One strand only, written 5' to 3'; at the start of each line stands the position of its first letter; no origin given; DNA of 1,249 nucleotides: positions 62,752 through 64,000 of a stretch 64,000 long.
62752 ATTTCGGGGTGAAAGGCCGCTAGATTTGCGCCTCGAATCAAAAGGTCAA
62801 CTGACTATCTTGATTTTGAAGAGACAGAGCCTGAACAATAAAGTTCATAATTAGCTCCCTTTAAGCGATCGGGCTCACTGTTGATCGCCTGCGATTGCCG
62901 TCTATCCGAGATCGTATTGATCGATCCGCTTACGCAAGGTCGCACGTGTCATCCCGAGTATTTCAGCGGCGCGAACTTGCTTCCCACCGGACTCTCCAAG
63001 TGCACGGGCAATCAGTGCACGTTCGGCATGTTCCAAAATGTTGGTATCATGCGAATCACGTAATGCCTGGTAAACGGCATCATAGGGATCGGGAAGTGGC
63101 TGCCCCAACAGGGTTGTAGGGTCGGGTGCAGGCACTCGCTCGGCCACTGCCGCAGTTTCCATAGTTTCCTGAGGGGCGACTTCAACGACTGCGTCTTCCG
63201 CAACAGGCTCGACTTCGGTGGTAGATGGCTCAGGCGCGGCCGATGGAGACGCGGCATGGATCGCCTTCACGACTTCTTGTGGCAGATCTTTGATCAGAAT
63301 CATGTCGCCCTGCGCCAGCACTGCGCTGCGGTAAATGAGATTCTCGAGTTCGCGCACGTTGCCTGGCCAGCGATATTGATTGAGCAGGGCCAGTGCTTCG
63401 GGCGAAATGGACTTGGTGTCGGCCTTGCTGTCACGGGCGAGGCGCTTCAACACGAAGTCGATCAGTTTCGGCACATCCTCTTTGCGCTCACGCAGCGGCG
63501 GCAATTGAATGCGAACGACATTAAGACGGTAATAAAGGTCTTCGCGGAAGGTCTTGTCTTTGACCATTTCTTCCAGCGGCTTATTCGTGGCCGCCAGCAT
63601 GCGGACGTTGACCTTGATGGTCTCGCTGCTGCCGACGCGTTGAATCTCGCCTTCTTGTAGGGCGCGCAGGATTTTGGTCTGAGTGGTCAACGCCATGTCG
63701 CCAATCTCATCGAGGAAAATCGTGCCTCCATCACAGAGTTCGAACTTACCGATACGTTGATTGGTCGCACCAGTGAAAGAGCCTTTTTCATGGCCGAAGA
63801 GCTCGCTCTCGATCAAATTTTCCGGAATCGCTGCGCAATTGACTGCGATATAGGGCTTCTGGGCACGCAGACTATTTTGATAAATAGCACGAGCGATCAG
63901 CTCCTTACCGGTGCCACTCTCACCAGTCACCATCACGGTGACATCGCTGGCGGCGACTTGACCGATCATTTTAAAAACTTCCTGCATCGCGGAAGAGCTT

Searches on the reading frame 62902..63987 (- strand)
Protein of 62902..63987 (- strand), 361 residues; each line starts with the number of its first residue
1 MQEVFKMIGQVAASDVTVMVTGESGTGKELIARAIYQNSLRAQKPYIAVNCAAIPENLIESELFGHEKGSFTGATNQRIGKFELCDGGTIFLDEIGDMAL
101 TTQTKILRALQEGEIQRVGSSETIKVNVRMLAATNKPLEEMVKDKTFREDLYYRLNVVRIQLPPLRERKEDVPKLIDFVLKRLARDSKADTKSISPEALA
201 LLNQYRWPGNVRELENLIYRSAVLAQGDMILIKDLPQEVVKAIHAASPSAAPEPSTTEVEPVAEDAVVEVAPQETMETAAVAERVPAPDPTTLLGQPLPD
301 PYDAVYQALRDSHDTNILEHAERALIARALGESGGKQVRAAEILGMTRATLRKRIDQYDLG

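Call 61: search_protein_families(library=pfam, proteins=[window:62902-63987:-], max_evalue=0.01)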
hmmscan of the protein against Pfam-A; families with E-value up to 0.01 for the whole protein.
window:62902-63987:- (361 aa): 10 families
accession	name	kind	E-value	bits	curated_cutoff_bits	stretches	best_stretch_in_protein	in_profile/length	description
PF00158.32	Sigma54_activat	-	1.7e-72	243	20.2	1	1-161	8-168/168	Sigma-54 interaction domain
PF25601.1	AAA_lid_14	-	1.5e-26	92.4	27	1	166-248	1-83/87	AAA+ ATPase lid domain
PF14532.12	Sigma54_activ_2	-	4.6e-18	66.2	25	1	1-165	7-138/138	Sigma-54 interaction domain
PF02954.25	HTH_8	-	9.1e-11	41.7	22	1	318-358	2-42/42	Bacterial regulatory protein, Fis family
PF07728.20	AAA_5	-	2.6e-05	24.7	22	1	18-138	2-125/139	AAA domain (dynein-related subfamily)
PF00004.35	AAA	-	6.2e-05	23.9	21.2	1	18-137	1-111/131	ATPase family associated with various cellular activities (AAA)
PF00493.29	MCM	-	0.00055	19.5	23.3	1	13-151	55-188/224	MCM P-loop domain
PF01078.27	Mg_chelatase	-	0.0009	19.1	20.3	0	73-136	93-158/207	Magnesium chelatase, subunit ChlI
PF07726.17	AAA_3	-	0.0014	19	27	1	18-140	2-115/131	ATPase family associated with various cellular activities (AAA)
PF13384.12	HTH_23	-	0.0027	17.9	24.6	1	321-358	5-41/50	Homeodomain-like domain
